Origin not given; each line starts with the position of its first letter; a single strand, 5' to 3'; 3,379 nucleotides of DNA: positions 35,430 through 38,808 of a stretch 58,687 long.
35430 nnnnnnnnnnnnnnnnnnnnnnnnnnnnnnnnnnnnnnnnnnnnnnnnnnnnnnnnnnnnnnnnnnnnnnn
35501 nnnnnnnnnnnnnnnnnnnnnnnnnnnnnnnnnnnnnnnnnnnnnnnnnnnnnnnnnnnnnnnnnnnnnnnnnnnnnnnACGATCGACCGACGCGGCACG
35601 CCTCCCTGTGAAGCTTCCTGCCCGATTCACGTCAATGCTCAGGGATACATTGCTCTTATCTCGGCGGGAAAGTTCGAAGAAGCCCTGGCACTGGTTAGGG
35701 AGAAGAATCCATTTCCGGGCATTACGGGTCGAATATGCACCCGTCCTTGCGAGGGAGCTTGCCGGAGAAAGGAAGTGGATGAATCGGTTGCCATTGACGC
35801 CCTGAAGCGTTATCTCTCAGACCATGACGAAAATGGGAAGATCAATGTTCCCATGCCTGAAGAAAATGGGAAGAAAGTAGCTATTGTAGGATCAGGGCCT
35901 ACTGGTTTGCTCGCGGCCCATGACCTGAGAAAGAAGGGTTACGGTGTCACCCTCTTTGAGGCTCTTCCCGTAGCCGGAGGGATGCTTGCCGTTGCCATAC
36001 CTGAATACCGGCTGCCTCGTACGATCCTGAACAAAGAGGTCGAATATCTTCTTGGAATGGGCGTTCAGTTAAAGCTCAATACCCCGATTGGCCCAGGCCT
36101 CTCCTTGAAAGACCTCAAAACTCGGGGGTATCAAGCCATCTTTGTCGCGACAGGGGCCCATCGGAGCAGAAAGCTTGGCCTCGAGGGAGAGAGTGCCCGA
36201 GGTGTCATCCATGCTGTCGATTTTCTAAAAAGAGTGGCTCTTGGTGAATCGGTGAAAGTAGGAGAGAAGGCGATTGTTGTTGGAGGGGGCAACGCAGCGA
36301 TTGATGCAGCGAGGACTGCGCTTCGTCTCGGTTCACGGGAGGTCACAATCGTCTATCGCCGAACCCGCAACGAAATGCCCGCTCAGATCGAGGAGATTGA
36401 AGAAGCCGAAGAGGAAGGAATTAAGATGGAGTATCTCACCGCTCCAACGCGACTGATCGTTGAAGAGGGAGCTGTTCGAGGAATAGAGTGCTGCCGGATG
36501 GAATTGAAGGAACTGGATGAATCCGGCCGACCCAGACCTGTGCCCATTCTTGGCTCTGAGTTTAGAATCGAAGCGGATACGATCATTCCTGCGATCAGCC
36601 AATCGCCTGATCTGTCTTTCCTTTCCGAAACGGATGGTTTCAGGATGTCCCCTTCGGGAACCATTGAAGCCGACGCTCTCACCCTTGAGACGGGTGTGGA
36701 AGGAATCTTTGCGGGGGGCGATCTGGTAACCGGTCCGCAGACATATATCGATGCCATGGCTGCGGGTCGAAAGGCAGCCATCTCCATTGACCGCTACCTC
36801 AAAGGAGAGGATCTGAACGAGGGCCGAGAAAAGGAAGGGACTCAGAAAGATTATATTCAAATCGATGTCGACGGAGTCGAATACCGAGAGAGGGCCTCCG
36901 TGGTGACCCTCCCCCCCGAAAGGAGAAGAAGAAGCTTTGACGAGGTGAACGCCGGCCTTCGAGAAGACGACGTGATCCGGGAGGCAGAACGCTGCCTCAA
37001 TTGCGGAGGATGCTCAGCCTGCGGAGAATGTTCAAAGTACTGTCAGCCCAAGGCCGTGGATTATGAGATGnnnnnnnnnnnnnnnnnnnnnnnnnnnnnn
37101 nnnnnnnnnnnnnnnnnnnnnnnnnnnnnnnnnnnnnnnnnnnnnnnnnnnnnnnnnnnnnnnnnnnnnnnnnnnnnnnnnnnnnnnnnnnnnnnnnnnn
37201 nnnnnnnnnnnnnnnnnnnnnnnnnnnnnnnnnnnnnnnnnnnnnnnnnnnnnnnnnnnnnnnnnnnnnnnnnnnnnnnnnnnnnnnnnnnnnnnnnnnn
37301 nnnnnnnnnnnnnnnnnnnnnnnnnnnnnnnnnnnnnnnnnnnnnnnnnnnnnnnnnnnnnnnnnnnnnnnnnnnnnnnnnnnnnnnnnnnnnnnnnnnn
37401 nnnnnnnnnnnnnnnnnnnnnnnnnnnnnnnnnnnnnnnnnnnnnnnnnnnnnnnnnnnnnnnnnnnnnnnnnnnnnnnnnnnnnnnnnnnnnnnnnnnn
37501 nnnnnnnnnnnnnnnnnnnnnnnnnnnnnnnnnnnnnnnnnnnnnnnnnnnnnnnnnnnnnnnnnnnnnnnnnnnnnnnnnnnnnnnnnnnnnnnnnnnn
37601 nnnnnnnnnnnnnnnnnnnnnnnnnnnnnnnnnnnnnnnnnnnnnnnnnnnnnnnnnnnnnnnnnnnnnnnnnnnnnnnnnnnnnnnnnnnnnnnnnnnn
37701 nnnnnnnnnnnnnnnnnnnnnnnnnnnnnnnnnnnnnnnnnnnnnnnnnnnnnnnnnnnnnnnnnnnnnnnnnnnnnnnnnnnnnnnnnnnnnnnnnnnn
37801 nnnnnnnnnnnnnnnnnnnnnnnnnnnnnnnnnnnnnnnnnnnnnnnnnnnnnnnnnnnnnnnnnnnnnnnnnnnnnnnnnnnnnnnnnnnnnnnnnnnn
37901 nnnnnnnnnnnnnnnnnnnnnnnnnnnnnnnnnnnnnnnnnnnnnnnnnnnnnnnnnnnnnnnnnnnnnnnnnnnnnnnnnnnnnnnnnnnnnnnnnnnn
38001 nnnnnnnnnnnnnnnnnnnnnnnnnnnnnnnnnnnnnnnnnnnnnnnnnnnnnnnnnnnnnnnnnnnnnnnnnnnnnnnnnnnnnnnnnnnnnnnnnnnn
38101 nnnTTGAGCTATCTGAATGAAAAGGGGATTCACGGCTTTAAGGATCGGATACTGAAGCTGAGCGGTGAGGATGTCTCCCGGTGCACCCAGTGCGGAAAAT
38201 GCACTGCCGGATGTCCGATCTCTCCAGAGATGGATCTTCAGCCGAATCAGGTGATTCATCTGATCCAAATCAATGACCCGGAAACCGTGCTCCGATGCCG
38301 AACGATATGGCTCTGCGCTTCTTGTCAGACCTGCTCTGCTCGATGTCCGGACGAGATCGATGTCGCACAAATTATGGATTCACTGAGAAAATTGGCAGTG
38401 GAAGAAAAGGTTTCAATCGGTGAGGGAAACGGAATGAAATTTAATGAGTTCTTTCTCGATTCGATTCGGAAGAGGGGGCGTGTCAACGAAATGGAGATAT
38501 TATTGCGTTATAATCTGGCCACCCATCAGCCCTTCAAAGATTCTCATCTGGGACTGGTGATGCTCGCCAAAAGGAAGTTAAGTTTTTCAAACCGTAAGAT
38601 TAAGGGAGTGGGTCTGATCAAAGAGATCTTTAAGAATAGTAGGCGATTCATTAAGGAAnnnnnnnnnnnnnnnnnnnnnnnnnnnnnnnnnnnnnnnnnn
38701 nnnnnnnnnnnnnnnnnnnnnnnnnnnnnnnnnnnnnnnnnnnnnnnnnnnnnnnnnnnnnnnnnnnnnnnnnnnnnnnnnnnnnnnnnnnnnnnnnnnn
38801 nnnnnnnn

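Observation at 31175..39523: Cluster 1: a soluble MvhD / Fe-S / FdhA / HdrA(GltD-insert) / HdrC / HdrB operon, a candidate NAD(P)H-linked, formate-dependent electron-bifurcating complex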

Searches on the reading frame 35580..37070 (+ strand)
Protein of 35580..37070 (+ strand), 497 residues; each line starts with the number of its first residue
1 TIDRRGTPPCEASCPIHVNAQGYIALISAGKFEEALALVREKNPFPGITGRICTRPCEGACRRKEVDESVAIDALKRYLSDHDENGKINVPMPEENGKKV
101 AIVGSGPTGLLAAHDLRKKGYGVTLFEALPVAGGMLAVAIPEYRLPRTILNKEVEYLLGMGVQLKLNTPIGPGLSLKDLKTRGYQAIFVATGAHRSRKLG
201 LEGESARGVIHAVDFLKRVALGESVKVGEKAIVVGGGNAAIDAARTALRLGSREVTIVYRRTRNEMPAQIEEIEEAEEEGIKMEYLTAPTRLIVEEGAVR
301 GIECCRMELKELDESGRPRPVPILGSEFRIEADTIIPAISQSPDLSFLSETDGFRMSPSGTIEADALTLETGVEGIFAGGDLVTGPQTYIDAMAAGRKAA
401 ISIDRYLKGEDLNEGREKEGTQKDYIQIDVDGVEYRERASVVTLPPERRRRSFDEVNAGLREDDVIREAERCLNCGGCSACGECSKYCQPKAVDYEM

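Call 72: search_solved_structures(query=window:35580-37070:+, max_evalue=1e-40, show_alignments=5)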
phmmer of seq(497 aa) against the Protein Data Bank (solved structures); distinct sequences matched with E-value up to 1e-40: 9.
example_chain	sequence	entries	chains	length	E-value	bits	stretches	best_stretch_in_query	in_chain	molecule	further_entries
9bov_A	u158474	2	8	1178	8.8e-138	463.2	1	7-489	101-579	Molybdopterin oxidoreductase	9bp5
9n5u_A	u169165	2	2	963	7.1e-129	433.8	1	8-417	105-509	NfnA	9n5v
8oh5_C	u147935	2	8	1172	1.4e-113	383.4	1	4-489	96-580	Formate dehydrogenase-O, major subunit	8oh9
4ylf_B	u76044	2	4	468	6.6e-106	358.1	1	7-410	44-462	Dihydropyrimidine dehydrogenase subunit A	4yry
5jca_L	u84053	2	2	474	6.9e-93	315.2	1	8-410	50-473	NADH-dependent Ferredoxin:NADP Oxidoreductase (NfnI) subunit alpha | NADH-dependent Ferredoxin:NADP Oxidoreductase subunit alpha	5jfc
5vj7_A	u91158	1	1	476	5.5e-83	282.5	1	8-408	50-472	Oxidoreductase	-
2vdc_G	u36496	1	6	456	6.9e-68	232.7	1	5-409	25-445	GLUTAMATE SYNTHASE [NADPH] SMALL CHAIN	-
6s6s_G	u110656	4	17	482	9.9e-68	232.2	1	5-409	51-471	Glutamate synthase [NADPH] small chain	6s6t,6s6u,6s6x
7mfm_I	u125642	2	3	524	6.9e-50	173.3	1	12-413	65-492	Glutamate synthase (NADPH) small chain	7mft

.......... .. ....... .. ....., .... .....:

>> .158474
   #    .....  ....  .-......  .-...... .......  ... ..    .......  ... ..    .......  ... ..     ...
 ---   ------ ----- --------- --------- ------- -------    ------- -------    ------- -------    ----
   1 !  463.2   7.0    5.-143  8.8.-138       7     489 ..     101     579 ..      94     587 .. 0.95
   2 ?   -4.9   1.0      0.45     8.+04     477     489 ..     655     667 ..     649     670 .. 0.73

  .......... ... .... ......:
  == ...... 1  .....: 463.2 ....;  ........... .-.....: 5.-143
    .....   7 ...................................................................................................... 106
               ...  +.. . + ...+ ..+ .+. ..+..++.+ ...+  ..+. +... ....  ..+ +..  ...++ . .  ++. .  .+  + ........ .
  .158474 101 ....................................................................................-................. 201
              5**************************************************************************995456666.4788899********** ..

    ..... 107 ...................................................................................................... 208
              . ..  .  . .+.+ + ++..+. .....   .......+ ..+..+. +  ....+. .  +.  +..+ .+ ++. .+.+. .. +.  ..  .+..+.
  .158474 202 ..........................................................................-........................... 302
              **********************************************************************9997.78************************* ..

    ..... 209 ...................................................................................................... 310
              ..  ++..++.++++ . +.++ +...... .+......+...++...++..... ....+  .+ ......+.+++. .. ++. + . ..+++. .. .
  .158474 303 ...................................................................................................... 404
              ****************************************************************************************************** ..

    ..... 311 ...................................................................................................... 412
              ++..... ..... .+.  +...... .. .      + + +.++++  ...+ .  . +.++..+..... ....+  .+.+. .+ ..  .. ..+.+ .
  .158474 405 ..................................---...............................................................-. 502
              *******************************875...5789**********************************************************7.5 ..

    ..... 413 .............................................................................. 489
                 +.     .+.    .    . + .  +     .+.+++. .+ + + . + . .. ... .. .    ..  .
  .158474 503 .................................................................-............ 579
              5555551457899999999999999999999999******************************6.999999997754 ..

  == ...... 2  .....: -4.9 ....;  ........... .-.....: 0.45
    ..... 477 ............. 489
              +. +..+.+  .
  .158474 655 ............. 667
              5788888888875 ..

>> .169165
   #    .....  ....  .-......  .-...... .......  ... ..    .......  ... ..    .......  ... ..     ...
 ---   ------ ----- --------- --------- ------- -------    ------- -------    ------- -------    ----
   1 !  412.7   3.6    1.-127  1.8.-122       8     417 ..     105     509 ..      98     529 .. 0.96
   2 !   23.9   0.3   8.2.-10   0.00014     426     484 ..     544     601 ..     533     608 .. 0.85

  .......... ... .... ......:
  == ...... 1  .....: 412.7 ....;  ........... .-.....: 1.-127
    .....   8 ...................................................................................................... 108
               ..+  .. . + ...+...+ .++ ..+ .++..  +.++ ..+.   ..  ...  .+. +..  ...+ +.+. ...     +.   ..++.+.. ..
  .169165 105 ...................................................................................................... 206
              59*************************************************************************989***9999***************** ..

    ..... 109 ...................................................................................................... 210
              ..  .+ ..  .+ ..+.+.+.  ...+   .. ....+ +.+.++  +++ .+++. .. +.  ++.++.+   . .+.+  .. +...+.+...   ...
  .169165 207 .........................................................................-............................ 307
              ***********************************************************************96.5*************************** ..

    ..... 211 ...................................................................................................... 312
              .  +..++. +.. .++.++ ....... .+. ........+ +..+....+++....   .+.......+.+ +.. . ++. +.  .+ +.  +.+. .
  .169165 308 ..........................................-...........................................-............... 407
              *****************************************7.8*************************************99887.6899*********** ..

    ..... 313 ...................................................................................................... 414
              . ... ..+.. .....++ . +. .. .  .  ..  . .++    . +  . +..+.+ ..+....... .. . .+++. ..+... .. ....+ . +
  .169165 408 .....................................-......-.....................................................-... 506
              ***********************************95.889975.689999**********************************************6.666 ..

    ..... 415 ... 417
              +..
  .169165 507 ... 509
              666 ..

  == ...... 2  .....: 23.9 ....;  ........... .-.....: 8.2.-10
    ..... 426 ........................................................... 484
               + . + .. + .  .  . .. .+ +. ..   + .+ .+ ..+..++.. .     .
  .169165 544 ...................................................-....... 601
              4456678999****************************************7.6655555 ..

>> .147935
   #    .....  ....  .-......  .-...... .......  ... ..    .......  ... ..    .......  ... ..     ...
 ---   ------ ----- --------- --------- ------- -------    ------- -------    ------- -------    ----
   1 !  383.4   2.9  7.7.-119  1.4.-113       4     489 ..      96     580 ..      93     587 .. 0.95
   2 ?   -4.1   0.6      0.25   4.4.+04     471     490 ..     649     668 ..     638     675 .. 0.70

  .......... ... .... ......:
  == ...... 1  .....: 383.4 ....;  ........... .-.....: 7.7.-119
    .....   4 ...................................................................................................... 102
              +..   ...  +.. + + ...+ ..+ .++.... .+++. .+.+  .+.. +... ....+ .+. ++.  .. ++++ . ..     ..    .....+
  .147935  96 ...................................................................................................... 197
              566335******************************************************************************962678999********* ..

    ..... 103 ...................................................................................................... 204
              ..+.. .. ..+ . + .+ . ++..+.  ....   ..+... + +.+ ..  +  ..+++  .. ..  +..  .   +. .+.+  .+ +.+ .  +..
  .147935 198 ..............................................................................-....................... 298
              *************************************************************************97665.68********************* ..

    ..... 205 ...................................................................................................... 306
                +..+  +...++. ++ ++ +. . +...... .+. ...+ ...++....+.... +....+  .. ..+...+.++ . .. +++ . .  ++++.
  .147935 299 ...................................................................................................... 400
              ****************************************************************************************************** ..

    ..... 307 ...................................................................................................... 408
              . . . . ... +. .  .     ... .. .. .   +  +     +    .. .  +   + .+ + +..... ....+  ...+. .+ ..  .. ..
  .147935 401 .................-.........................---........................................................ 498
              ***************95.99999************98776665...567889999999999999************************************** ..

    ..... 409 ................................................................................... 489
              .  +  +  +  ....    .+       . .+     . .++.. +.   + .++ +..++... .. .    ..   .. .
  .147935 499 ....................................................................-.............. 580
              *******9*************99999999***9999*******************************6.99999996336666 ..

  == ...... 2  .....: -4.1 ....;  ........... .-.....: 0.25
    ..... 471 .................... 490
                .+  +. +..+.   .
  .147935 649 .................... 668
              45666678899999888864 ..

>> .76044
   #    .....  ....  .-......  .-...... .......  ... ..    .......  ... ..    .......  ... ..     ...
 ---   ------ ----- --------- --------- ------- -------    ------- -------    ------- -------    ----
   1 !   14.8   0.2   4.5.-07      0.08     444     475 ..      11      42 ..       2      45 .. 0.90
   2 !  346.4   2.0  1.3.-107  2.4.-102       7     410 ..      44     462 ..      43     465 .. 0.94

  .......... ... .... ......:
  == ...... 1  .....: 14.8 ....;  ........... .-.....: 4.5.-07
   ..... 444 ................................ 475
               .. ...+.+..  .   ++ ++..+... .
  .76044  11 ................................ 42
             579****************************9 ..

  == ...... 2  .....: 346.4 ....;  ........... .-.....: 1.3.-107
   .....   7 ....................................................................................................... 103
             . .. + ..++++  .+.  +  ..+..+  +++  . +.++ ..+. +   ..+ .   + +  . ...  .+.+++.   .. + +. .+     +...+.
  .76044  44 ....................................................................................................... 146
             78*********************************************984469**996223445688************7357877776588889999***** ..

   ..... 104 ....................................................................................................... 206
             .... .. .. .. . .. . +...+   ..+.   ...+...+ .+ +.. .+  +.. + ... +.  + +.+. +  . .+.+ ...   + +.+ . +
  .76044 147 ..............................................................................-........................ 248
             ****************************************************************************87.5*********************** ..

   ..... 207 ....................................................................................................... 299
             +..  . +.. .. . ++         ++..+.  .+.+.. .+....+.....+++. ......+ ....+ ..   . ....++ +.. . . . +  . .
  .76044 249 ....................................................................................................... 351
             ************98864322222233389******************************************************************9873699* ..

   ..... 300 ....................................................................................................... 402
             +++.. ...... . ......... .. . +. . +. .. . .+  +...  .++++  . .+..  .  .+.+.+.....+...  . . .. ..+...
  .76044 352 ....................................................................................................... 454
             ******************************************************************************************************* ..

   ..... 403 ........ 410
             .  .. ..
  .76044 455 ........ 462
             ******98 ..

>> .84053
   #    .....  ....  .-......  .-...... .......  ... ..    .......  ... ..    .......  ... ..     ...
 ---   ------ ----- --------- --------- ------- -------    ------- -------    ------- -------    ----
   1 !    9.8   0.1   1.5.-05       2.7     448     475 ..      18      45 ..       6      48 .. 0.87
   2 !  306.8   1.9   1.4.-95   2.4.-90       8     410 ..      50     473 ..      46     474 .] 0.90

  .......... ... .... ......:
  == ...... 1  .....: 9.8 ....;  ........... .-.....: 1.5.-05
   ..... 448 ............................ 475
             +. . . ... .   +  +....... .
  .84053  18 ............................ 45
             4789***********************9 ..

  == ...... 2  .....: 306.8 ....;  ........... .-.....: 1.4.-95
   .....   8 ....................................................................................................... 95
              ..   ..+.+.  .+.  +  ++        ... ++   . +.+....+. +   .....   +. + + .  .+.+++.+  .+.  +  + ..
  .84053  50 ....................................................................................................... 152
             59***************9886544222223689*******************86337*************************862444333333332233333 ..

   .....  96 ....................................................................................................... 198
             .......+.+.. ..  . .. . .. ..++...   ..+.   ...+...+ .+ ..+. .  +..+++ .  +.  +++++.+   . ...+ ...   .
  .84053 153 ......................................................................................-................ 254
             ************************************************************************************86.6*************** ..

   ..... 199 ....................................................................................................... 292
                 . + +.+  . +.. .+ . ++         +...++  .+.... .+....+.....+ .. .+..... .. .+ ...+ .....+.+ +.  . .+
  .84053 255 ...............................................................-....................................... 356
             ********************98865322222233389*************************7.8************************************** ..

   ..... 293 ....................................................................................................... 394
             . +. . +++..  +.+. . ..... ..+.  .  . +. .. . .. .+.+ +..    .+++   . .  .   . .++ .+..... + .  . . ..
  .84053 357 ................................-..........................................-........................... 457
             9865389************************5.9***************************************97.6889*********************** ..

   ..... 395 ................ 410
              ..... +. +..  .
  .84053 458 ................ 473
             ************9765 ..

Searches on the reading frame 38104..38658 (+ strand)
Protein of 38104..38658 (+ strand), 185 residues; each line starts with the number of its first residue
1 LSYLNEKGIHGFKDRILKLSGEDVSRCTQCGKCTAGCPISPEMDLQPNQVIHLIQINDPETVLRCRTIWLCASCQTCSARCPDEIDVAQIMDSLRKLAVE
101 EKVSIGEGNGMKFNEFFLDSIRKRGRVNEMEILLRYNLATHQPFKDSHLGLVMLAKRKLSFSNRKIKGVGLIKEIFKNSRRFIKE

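Call 13: search_protein_families(library=pfam, proteins=[window:38104-38658:+], max_evalue=0.001)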
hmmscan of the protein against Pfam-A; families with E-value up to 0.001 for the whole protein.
seq(185 aa): 4 families
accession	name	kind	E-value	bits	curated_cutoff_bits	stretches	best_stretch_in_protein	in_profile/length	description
PF13534.11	Fer4_17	-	1.3e-09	38.8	22.2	1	26-86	1-61/61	4Fe-4S dicluster domain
PF13183.11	Fer4_8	-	4e-09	37.3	27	1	24-85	2-68/68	4Fe-4S dicluster domain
PF13187.11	Fer4_9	-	3.7e-06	27.3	27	1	26-84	1-50/52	4Fe-4S dicluster domain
PF13237.11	Fer4_10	-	4.1e-06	27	25.5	0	23-82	5-53/53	4Fe-4S dicluster domain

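Call 74: search_protein_families(library=ncbifam, proteins=[window:38104-38658:+], max_evalue=0.00001)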
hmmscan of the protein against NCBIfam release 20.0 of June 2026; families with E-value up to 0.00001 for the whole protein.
seq(185 aa): 11 families
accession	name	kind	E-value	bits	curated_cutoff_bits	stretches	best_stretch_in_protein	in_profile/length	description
NF041779.1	hetero_SS_HdrC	equivalog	3.9e-18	65.6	350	1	24-106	30-111/198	ferredoxin:CoB-CoM heterodisulfide reductase subunit HdrC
TIGR03290.1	CoB_CoM_SS_C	equivalog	1.2e-16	61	160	1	25-102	2-79/144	CoB--CoM heterodisulfide reductase subunit C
NF038018.1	qmoC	equivalog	2.8e-16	59.9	300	1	12-103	5-96/360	quinone-interacting membrane-bound oxidoreductase complex subunit QmoC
NF041890.1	hdrC_Methbact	equivalog_domain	1e-14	54.5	270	1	21-104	25-107/192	ferredoxin:CoB-CoM heterodisulfide reductase subunit HdrC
NF042952.1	MFR_FeS_SdhB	equivalog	3.9e-11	42.5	600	1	67-140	200-272/320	8-methylmenaquinol:fumarate reductase iron-sulfur subunit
NF009226.0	PRK12576.1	equivalog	1.4e-09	37.8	344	1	25-174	154-310/317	succinate dehydrogenase/fumarate reductase iron-sulfur subunit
NF004898.0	PRK06259.1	equivalog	6.2e-07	28.4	385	0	67-107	184-225/488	fumarate reductase (CoM/CoB) subunit TfrB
TIGR01945.1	rnfC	subfamily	2.1e-06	26.6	245.95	1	22-92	360-425/435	RnfABCDGE type electron transport complex subunit C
TIGR00384.1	dhsB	subfamily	3.9e-06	26.5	88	0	66-94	193-221/222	succinate dehydrogenase and fumarate reductase iron-sulfur protein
NF008369.0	PRK11168.1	equivalog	7.9e-06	25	278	0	22-126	8-108/401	anaerobic glycerol-3-phosphate dehydrogenase subunit C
TIGR00314.1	cdhA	equivalog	9.6e-06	23.7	781.3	0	22-110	396-479/784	CO dehydrogenase/acetyl-CoA synthase complex subunit alpha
